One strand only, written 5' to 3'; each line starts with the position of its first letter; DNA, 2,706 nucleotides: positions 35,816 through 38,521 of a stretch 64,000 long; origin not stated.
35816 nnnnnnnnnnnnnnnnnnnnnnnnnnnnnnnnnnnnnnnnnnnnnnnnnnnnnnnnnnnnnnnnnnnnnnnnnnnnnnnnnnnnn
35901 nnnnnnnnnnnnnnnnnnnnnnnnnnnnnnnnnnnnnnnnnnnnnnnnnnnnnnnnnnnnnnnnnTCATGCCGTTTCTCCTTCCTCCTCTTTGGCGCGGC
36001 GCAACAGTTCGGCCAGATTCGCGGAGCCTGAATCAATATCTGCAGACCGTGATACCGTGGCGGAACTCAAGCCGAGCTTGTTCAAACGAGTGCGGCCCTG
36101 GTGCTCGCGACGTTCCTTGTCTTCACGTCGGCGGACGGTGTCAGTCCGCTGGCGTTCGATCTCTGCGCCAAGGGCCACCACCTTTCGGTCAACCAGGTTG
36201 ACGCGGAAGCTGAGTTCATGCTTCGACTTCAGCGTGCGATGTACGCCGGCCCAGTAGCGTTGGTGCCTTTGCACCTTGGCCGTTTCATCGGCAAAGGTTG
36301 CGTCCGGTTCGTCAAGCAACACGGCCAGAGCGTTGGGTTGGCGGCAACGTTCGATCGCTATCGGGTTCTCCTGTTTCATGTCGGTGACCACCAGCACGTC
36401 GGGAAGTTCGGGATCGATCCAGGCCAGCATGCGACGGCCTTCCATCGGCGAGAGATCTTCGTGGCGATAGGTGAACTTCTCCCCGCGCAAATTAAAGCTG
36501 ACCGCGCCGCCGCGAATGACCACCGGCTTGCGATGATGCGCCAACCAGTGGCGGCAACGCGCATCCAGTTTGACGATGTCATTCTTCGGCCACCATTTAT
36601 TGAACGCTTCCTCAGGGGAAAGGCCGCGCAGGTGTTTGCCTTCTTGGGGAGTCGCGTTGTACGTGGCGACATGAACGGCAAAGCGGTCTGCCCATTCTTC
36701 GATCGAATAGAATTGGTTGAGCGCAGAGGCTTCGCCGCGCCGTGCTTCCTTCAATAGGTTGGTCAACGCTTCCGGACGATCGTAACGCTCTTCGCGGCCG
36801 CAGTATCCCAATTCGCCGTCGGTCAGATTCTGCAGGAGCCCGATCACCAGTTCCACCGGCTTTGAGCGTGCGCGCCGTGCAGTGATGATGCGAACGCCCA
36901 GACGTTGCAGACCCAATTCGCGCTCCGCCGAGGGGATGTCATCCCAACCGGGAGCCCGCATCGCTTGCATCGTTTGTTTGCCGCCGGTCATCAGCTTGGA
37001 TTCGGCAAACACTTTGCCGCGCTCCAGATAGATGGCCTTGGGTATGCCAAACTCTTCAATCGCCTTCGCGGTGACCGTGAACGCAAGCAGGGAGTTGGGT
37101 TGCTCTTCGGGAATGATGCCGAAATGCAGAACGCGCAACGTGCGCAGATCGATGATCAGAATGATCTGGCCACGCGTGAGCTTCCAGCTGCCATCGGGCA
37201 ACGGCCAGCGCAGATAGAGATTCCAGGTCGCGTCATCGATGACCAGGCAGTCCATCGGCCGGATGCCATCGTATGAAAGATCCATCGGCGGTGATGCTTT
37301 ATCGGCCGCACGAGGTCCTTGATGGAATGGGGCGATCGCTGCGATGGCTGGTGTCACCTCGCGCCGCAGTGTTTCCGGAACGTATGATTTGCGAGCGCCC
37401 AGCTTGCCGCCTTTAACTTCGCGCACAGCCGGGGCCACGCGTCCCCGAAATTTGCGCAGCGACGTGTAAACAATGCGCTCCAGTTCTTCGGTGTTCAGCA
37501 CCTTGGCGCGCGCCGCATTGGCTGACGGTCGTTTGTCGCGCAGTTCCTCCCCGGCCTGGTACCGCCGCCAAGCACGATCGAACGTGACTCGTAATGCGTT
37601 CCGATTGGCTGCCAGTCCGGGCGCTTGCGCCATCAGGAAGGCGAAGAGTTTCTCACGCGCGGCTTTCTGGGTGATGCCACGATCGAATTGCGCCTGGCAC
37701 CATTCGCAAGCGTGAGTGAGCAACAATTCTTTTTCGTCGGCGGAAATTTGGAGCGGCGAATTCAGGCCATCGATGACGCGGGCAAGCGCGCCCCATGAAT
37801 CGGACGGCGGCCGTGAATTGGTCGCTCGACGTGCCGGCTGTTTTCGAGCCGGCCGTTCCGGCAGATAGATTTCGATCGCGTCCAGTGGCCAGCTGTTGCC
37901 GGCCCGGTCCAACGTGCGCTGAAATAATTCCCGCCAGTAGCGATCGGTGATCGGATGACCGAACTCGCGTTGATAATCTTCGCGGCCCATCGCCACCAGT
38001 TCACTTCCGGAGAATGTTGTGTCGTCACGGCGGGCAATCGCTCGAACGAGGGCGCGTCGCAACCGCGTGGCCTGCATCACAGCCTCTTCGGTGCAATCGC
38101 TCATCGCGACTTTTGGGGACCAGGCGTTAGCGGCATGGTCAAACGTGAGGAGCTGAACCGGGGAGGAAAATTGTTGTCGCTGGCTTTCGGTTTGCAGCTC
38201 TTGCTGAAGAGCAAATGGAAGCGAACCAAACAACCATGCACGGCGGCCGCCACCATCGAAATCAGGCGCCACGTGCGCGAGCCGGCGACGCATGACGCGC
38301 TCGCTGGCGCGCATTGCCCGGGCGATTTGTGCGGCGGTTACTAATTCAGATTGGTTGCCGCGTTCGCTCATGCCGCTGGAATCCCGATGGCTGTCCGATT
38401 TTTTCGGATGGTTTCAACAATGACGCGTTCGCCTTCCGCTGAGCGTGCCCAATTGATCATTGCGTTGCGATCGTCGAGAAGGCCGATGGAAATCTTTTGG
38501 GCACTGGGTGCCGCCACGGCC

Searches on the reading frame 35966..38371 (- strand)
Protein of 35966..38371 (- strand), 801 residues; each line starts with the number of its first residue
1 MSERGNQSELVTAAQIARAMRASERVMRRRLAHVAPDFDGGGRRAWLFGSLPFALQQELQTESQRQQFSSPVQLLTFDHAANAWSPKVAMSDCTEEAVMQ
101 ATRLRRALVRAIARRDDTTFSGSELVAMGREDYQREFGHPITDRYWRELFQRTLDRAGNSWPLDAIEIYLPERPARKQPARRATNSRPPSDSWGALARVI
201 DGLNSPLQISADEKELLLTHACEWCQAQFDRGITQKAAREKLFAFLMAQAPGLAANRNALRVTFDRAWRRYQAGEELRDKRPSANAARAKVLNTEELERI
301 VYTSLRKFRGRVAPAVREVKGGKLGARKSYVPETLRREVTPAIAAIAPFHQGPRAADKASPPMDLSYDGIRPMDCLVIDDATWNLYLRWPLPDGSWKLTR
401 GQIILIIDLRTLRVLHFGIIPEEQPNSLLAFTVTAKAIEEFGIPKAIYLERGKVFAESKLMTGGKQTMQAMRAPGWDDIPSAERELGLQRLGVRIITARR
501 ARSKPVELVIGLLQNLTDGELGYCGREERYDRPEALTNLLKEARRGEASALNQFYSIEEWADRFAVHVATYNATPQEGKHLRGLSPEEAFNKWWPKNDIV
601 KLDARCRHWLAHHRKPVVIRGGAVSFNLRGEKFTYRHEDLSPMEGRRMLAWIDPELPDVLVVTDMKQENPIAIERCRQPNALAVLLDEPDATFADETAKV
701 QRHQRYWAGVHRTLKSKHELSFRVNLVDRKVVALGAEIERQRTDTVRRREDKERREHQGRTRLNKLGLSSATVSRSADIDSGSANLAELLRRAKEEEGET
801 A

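Call 4: search_protein_families(library=pfam, proteins=[window:35966-38371:-], max_evalue=0.01)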
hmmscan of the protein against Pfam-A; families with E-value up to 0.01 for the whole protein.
window:35966-38371:- (801 aa): 0 families

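Call 7: search_protein_families(library=ncbifam, proteins=[window:35966-38371:-], max_evalue=0.1)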
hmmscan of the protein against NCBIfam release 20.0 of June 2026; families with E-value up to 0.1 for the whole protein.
window:35966-38371:- (801 aa): 1 family
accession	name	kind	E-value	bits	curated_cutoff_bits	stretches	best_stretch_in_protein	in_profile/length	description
NF033594.2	transpos_ISNCY_2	equivalog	0.0024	17.1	250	1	402-472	148-218/368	ISNCY family transposase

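Call 8: search_protein_families(library=phrogs, proteins=[window:35966-38371:-], max_evalue=0.1)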
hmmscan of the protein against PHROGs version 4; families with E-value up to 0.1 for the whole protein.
window:35966-38371:- (801 aa): 1 family
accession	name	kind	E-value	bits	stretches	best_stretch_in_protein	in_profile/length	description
phrog_310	-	integration and excision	7.7e-30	105.3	1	8-743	7-609/696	transposase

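Call 9: search_solved_structures(query=window:35966-38371:-, max_evalue=10)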
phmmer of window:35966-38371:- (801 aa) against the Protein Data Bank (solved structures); distinct sequences matched with E-value up to 10: 0.

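Call 14: find_homologous_proteins(query=window:35966-38371:-)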
Query window:35966-38371:- (801 aa): 23 proteins with E <= 0.001 among 8000 candidates.
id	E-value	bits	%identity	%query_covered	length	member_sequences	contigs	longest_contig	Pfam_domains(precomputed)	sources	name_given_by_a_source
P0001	0.0e+0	1813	100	100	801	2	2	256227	-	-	-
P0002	0.0e+0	1201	68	99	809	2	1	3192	-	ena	-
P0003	0.0e+0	1184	66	98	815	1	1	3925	-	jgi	jgi:hypothetical protein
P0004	0.0e+0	1081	66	88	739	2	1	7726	-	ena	-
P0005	5.1e-236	804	50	98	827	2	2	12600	-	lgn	-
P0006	6.8e-220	751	75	54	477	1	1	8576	-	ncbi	-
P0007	1.8e-204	700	52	84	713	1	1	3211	PF09299.18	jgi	jgi:hypothetical protein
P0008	3.5e-184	632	55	64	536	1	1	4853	-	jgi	jgi:hypothetical protein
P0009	1.4e-113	399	34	95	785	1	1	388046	-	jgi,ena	-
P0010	4.2e-111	391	33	94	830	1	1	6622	-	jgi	jgi:hypothetical protein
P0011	3.0e-110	388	33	98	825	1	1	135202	-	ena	-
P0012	1.2e-109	386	34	93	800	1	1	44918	-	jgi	jgi:hypothetical protein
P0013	1.3e-109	386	32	96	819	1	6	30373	-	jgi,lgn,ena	jgi:hypothetical protein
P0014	6.7e-109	384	33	97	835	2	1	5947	-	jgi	jgi:hypothetical protein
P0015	9.7e-107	376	32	98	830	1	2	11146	-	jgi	jgi:hypothetical protein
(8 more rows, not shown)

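Call 15: find_encoding_contigs(protein=P0001, flank=10000, max_places=4)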
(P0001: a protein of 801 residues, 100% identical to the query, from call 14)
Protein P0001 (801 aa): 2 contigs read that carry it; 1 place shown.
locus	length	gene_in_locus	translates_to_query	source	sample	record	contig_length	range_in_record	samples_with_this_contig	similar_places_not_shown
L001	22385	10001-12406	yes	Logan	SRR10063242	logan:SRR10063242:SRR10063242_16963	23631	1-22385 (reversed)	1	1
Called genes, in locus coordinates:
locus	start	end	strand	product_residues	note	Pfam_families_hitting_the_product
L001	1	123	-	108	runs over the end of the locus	-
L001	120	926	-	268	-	-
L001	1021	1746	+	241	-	-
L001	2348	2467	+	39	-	-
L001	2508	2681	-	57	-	-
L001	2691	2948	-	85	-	-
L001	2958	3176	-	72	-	-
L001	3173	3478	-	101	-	-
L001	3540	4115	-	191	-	-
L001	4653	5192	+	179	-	-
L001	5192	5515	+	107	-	-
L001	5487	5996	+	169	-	PF13384:HTH_23 (weak), PF13518:HTH_28, PF13551:HTH_29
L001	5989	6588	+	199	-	-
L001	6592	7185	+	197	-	-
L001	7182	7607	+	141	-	-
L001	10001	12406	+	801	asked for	-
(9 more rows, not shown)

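Call 16: find_encoding_contigs(protein=P0005, flank=10000, max_places=4)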
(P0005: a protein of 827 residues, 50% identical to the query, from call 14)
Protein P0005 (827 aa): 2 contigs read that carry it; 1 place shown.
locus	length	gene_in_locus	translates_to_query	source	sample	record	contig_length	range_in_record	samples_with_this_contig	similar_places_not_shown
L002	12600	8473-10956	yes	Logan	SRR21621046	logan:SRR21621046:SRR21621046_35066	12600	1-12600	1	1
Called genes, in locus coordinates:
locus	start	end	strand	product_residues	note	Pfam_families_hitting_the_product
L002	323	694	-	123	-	-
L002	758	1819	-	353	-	-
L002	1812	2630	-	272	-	-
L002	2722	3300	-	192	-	-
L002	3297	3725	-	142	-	-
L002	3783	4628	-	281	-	PF01381:HTH_3 (faint), PF13560:HTH_31 (faint), PF14549:P22_Cro (faint)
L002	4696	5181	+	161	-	-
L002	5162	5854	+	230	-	-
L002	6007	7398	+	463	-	PF06074:Portal_Mu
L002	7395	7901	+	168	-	-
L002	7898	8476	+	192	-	-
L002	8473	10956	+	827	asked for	-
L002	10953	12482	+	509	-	PF13401:AAA_22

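Call 17: find_encoding_contigs(protein=P0009, flank=10000, max_places=4)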
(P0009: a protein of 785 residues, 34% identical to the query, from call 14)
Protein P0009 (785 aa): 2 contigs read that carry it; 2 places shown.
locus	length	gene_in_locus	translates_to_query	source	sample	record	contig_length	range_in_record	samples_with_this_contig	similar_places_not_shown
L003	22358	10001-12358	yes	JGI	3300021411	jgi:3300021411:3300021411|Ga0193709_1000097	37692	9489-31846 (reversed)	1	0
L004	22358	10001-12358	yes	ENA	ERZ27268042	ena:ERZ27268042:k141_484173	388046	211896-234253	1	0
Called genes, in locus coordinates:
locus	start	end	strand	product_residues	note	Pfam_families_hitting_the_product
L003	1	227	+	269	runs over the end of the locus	PF00318:Ribosomal_S2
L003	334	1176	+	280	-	PF00889:EF_TS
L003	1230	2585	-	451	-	PF05977:MFS_3, PF07690:MFS_1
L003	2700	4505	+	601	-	PF03979:Sigma70_r1_1, PF00140:Sigma70_r1_2, PF04542:Sigma70_r2, PF04539:Sigma70_r3, PF04545:Sigma70_r4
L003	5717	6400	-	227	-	PF04002:RadC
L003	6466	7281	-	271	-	PF12844:HTH_19 (faint), PF13560:HTH_31 (faint), PF01381:HTH_3 (faint)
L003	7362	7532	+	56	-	-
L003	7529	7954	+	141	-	-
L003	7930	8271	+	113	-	-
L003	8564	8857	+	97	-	-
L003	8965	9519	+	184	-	-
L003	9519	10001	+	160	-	-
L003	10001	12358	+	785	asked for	-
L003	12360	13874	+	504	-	PF13401:AAA_22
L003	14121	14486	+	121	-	-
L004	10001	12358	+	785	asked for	-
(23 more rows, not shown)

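Call 28: find_related_loci(query=A1, collection=genome_contigs, flank=10000)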
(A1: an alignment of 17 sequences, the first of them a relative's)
Query A1 (801 aa) in genome_contigs; peptide patterns used: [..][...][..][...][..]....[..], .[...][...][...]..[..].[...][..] (x = any residue, [..] = any of these).
94 stretches matched a pattern; 28 encode a relative of the query (tblastn E <= 1e-3); 28 distinct loci.
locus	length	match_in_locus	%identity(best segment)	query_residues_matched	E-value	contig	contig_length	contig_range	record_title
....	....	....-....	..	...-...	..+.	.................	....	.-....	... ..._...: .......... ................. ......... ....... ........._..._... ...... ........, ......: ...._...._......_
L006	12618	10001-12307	32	6-768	4e-119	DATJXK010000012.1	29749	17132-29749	MAG TPA_asm: Pseudomonadales bacterium isolate SMAG_U15124 k141_1617703, whole genome shotgun sequence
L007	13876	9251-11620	32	12-800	3e-115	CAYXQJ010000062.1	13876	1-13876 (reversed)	MAG TPA_asm: uncultured Hyphomicrobiales bacterium isolate SRP329715_co2_289 genome assembly, contig: NODE_8297_length_1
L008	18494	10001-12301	33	6-758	5e-114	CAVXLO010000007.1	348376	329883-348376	MAG: uncultured Verrucomicrobiae bacterium isolate MFD02416.bin.2.131 genome assembly, contig: contig_104146, whole geno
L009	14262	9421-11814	32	1-791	6e-113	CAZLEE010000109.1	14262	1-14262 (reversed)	MAG TPA_asm: uncultured Verrucomicrobiota bacterium isolate binchicken_co3_518 genome assembly, contig: NODE_13803_lengt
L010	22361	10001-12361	31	12-800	3e-110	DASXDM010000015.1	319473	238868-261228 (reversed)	MAG TPA_asm: Verrucomicrobiia bacterium isolate SMAG_U5086 k141_2851754, whole genome shotgun sequence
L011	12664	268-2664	33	6-797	5e-110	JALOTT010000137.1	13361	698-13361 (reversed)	MAG: Verrucomicrobia bacterium isolate Prado240 scaffold_14514, whole genome shotgun sequence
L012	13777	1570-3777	32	12-744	1e-109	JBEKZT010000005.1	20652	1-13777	MAG: Verrucomicrobiota bacterium isolate SPRUCE 76 SPRUCE_76_5, whole genome shotgun sequence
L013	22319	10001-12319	33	12-784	2e-109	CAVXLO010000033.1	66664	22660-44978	MAG: uncultured Verrucomicrobiae bacterium isolate MFD02416.bin.2.131 genome assembly, contig: contig_29674, whole genom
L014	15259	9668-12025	30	6-776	7e-109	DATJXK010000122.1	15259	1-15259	MAG TPA_asm: Pseudomonadales bacterium isolate SMAG_U15124 k141_911331, whole genome shotgun sequence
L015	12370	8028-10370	33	12-778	7e-109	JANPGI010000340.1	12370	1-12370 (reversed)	MAG: Verrucomicrobiota bacterium isolate VAR_69_metabat_378 VAR_69_k141_1018716, whole genome shotgun sequence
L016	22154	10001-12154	33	82-799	1e-108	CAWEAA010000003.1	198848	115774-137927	MAG: uncultured Verrucomicrobiae bacterium isolate MFD05580.bin.1.24 genome assembly, contig: contig_22403, whole genome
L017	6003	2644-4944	32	12-773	1e-108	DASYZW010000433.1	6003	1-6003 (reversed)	MAG TPA_asm: Verrucomicrobiia bacterium isolate SMAG_U6372 k141_795877, whole genome shotgun sequence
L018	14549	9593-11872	31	12-768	1e-106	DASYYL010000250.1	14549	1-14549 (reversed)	MAG TPA_asm: Verrucomicrobiia bacterium isolate SMAG_U6334 k141_364029, whole genome shotgun sequence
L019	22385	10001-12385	31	12-797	3e-106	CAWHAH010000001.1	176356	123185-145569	MAG: uncultured Verrucomicrobiae bacterium isolate MFD01231.bin.2.53 genome assembly, contig: contig_12291, whole genome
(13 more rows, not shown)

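Call 38: predict_structure(alignment_id=A1)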
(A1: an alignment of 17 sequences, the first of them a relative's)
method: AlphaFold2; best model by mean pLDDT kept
length: 801 residues; sequences in the alignment: 17
mean_pLDDT: 68.3   pTM: 0.34
mean pLDDT of the five models: 68.3, 65.1, 64.7, 61.3, 61.0
residues with pLDDT >= 90: 59; 70-90: 385; 50-70: 182; < 50: 175
segments of 3 or more residues with pLDDT < 50: 1-7, 179-189, 277-290, 324-328, 349-373, 423-425, 452-492, 597-607, 678-690, 712-728, 768-784, 797-801
pLDDT, mean of each block of 10 residues (from residue 1): 43 85 83 83 80 90 83 73 68 88 93 85 90 93 92 81 84 71 37 77 77 84 88 85 86 82 87 59 37 69 68 69 48 68 64 36 35 63 71 72 80 83 57 64 65 41 38 39 40 55 72 75 59 67 72 82 89 78 83 56 46 77 74 77 84 70 80 63 42 54 55 43 38 71 82 78 61 42 55 54 38
secondary structure, 60 per line:
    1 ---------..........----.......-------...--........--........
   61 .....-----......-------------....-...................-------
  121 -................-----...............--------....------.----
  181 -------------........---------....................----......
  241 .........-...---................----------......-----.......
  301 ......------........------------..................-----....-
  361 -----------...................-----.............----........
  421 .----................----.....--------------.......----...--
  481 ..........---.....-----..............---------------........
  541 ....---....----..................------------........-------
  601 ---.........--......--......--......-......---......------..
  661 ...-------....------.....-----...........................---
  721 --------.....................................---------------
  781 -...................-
elements in order (helices of 4 or more, strands of 3 or more residues): E10-12 H13-19 H24-30 E38-40 E43-47 H53-65 H71-76 H95-113 H122-137 H143-157 H166-169 H194-201 H211-230 H235-249 H257-272 H283-288 H294-306 H313-320 H333-350 H356-359 E375-390 E396-408 E413-421 H426-441 E446-450 H465-471 H481-490 E494-498 H504-517 H533-544 H548-551 H557-573 H586-593 H604-612 E615-620 E623-628 E631-636 H638-643 E647-652 E659-663 E671-674 H681-685 H691-717 H729-765 H782-800

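Call 44: fold_search(model_id=the predicted structure, library=pdb)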
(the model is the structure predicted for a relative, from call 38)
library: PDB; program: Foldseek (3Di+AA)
matches with E <= 10: 277; with E <= 0.001: 24
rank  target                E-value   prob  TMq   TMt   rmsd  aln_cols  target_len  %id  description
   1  4fcy_B                4.1e-10  1.00  0.18  0.29  21.6       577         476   17  Crystal structure of the bacteriophage Mu transpososome (released 2012-11-07)
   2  4fcy_A                6.0e-10  1.00  0.19  0.33  21.7       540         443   16  Crystal structure of the bacteriophage Mu transpososome (released 2012-11-07)
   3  7svw_B                2.5e-08  1.00  0.21  0.34  20.4       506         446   14  Strand-transfer complex of TnsB from ShCAST (released 2022-08-10)
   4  1bcm_B                1.2e-07  1.00  0.22  0.52  12.5       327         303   17  BACTERIOPHAGE MU TRANSPOSASE CORE DOMAIN WITH 2 MONOMERS PER ASYMMETRIC UNIT (released 1995-10-15)
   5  8rdu_R                1.2e-07  1.00  0.21  0.31  21.1       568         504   14  Conformational Landscape of the Type V-K CRISPR-associated TransposonIntegration Assembly CAST V-K composite map (released 2024-06-19)
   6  8ea3_X                1.3e-07  1.00  0.21  0.31  22.6       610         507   14  V-K CAST Transpososome from Scytonema hofmanni, major configuration (released 2022-11-30)
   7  8aa5_AP1              1.9e-07  1.00  0.21  0.35  20.1       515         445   14  Cryo-EM structure of the strand transfer complex of the TnsB transposase (type V-K CRISPR-associated transposon) (released 2022-10-19)
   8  1bcm_A                3.2e-07  1.00  0.21  0.52  12.6       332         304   16  BACTERIOPHAGE MU TRANSPOSASE CORE DOMAIN WITH 2 MONOMERS PER ASYMMETRIC UNIT (released 1995-10-15)
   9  9bw1_M                3.2e-07  1.00  0.20  0.20  29.6       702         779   12  TnsABCD-DNA transpososome (released 2024-10-16)
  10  1bco                  4.1e-07  1.00  0.18  0.45  14.0       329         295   18  BACTERIOPHAGE MU TRANSPOSASE CORE DOMAIN (released 1995-10-15)
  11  9bw1_O                4.7e-07  1.00  0.18  0.39  25.2       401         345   11  TnsABCD-DNA transpososome (released 2024-10-16)
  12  7pik_C                4.7e-07  1.00  0.17  0.24  39.3       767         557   12  Cryo-EM structure of E. coli TnsB in complex with right end fragment of Tn7 transposon (released 2022-06-15)
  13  8ea3_W                5.4e-07  1.00  0.20  0.30  21.8       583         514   16  V-K CAST Transpososome from Scytonema hofmanni, major configuration (released 2022-11-30)
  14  7pik_B                6.0e-07  1.00  0.17  0.25  32.9       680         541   12  Cryo-EM structure of E. coli TnsB in complex with right end fragment of Tn7 transposon (released 2022-06-15)
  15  8ea3_Z                2.2e-06  1.00  0.14  0.35  26.2       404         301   13  V-K CAST Transpososome from Scytonema hofmanni, major configuration (released 2022-11-30)
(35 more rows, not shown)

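Call 47: search_protein_families(library=pfam, proteins=[L008:1892-2278:-, L008:2275-3195:-, L008:3943-4410:+, L008:4286-4672:+, L008:4688-6091:+, L008:6136-6990:+, L008:6875-7225:+, L008:7235-8047:+, L008:8040-9419:+, L008:9346-9915:+], max_evalue=0.01)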
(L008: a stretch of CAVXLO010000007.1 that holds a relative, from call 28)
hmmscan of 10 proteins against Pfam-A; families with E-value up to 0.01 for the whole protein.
L008:1892-2278:- (128 aa): 0 families

L008:2275-3195:- (306 aa): 0 families

L008:3943-4410:+ (155 aa): 0 families

L008:4286-4672:+ (128 aa): 0 families

L008:4688-6091:+ (467 aa): 1 family
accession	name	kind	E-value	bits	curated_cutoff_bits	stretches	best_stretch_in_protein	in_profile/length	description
PF05065.19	Phage_capsid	-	2.2e-32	113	24.2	1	185-456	3-272/280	Phage capsid family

L008:6136-6990:+ (284 aa): 1 family
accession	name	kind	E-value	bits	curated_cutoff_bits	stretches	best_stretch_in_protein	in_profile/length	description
PF12728.13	HTH_17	-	6.9e-07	29.9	27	0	231-282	5-51/51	Helix-turn-helix domain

L008:6875-7225:+ (116 aa): 0 families

L008:7235-8047:+ (270 aa): 0 families

L008:8040-9419:+ (459 aa): 0 families

L008:9346-9915:+ (189 aa): 0 families

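Call 48: search_protein_families(library=phrogs, proteins=[L008:1892-2278:-, L008:2275-3195:-, L008:3943-4410:+, L008:4286-4672:+, L008:4688-6091:+, L008:6136-6990:+, L008:6875-7225:+, L008:7235-8047:+, L008:8040-9419:+, L008:9346-9915:+], max_evalue=0.001)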
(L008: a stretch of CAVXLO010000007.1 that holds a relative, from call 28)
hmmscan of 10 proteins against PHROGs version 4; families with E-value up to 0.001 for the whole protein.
L008:1892-2278:- (128 aa): 0 families

L008:2275-3195:- (306 aa): 0 families

L008:3943-4410:+ (155 aa): 0 families

L008:4286-4672:+ (128 aa): 0 families

L008:4688-6091:+ (467 aa): 2 families
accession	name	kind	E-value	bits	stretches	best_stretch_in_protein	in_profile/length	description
phrog_10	-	head and packaging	6.3e-35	122.3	1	43-452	230-623/752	major head protein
phrog_617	-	head and packaging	7.7e-06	26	1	236-439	405-592/626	major head protein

L008:6136-6990:+ (284 aa): 0 families

L008:6875-7225:+ (116 aa): 0 families

L008:7235-8047:+ (270 aa): 0 families

L008:8040-9419:+ (459 aa): 0 families

L008:9346-9915:+ (189 aa): 0 families

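Call 51: find_related_loci(query=A1, collection=viral_contigs, flank=10000)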
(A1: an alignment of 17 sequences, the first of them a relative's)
Query A1 (801 aa) in viral_contigs; peptide patterns used: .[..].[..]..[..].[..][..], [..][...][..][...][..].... (x = any residue, [..] = any of these).
18 stretches matched a pattern, but none encodes a relative of the query by tblastn (E <= 1e-3).

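Call 55: find_encoding_contigs(protein=P0004, flank=10000, max_places=3)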
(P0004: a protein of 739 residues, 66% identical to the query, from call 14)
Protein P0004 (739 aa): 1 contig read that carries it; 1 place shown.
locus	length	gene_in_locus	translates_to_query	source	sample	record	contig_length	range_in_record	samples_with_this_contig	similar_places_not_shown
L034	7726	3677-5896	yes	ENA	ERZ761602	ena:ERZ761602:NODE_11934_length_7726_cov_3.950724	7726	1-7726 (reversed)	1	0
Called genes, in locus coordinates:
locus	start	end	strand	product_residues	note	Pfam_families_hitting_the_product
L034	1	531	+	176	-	?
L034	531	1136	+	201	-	-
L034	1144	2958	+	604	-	-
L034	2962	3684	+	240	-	-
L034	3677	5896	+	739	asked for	-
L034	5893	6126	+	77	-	-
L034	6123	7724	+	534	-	?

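Call 60: search_solved_structures(query=A1, max_evalue=1, show_alignments=2)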
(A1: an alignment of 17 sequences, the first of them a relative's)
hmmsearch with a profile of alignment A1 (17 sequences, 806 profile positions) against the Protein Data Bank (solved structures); distinct sequences matched with E-value up to 1: 0.

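Call 80: search_protein_representatives(alignment_id=A1)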
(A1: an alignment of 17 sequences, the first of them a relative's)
Query: 17 sequences, 806 profile positions. Proteins with E-value up to 0.001 (for the whole library): 1535; up to 1e-10: 975; up to 1e-30: 617. The best 150 are listed.
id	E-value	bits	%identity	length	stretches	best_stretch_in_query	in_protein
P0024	0.0e+00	1205.8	-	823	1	7-796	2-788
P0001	0.0e+00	1114.2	-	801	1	3-799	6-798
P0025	6.3e-296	1000.4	-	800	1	7-794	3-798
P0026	1.2e-289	979.6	-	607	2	375-796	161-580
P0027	6.7e-270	914.3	-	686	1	228-798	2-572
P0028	2.8e-267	905.6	-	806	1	4-798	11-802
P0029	7.2e-265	897.6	-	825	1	5-801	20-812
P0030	9.5e-247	837.7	-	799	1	4-801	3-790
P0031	1.5e-244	830.5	-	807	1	4-774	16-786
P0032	5.7e-244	828.5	-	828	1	1-802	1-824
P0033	2.8e-242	822.9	-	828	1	6-804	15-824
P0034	1.6e-240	817.1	-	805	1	3-797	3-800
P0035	5.5e-233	792.2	-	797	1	4-790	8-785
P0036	4.0e-232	789.3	-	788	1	4-798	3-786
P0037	1.7e-230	783.9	-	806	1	1-799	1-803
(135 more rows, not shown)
